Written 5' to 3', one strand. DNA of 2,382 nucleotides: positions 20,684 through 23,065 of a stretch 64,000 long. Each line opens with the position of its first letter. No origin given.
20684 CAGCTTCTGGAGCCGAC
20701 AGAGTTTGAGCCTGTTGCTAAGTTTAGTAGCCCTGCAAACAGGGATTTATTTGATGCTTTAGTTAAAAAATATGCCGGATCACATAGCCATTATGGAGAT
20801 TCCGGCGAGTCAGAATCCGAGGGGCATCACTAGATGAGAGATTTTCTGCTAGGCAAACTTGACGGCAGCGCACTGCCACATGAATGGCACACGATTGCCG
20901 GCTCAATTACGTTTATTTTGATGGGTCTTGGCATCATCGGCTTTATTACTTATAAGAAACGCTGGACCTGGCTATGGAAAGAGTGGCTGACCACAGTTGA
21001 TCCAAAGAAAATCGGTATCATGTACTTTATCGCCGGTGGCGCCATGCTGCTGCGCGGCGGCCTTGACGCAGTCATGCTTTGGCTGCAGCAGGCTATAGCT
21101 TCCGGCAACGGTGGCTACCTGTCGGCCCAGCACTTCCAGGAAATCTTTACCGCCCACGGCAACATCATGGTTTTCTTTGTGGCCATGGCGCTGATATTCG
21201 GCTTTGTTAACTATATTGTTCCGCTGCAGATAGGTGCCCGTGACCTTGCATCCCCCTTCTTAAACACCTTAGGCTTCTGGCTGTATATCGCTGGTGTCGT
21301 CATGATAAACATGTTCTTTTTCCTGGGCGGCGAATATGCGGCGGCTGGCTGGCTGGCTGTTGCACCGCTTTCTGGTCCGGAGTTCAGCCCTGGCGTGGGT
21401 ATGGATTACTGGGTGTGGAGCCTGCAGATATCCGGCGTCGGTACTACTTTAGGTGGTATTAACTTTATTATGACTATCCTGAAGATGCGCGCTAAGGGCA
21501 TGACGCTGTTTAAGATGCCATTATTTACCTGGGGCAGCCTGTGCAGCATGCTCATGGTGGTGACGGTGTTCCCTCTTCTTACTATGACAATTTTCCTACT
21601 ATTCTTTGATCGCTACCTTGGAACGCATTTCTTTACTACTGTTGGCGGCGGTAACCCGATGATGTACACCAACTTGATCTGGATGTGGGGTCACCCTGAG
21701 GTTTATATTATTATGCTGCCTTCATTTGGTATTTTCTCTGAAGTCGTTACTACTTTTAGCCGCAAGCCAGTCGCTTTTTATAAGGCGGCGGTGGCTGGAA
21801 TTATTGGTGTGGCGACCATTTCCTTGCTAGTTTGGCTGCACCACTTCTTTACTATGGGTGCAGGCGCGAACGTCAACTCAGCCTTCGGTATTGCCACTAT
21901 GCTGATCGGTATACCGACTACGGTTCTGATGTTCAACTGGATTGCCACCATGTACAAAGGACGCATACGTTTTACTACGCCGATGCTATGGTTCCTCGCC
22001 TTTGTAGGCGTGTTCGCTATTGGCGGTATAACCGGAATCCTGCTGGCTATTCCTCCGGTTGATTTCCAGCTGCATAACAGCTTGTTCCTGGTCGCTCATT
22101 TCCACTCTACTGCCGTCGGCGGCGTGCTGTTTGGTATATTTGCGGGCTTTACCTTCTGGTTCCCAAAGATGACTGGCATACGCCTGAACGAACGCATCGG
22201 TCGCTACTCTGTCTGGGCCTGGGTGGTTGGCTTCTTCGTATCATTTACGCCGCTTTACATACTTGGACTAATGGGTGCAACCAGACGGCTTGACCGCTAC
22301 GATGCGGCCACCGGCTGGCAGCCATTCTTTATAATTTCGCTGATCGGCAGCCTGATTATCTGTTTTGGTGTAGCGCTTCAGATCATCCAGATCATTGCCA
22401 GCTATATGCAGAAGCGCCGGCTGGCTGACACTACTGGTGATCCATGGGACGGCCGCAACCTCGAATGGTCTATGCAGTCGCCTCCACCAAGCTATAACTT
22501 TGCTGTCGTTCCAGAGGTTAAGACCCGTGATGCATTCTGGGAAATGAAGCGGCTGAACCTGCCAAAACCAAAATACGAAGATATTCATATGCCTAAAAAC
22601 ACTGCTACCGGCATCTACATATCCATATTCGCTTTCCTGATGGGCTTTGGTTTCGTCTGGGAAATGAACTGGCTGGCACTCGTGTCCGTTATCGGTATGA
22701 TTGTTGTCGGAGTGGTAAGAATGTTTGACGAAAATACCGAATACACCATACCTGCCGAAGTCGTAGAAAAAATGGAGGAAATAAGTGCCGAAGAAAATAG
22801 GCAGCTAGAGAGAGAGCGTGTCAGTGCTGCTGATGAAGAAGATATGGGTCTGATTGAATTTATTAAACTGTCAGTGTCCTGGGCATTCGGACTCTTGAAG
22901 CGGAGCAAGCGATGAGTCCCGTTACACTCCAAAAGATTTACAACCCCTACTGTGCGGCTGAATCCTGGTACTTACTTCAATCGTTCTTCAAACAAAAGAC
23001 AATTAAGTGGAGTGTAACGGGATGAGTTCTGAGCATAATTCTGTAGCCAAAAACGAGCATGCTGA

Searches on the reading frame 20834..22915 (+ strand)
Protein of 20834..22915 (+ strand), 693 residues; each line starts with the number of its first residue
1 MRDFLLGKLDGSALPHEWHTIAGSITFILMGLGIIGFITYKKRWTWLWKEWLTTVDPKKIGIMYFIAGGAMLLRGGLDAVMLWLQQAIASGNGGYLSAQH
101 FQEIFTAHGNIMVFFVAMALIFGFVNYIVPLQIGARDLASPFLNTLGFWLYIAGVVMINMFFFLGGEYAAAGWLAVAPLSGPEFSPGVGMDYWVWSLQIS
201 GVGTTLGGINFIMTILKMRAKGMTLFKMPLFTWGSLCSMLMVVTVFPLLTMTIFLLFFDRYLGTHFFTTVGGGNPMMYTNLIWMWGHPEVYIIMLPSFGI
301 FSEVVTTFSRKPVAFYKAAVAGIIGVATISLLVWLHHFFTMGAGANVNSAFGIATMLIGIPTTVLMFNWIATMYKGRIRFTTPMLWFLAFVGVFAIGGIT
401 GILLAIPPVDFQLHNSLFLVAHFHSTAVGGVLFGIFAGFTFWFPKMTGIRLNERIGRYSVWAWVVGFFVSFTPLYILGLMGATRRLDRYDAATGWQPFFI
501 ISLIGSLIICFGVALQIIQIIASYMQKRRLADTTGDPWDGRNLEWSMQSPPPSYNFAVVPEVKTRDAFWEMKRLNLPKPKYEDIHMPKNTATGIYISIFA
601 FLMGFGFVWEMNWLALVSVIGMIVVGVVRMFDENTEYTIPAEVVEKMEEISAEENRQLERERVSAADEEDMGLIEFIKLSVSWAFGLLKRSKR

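Call 97: search_protein_families(library=pfam, proteins=[window:20834-22915:+], max_evalue=0.0001)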
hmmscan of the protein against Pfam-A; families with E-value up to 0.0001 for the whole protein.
window:20834-22915:+ (693 aa): 1 family
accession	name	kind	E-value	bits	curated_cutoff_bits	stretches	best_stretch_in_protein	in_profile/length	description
PF00115.25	COX1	-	1.2e-138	463.1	34.8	1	59-508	1-436/436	Cytochrome C and Quinol oxidase polypeptide I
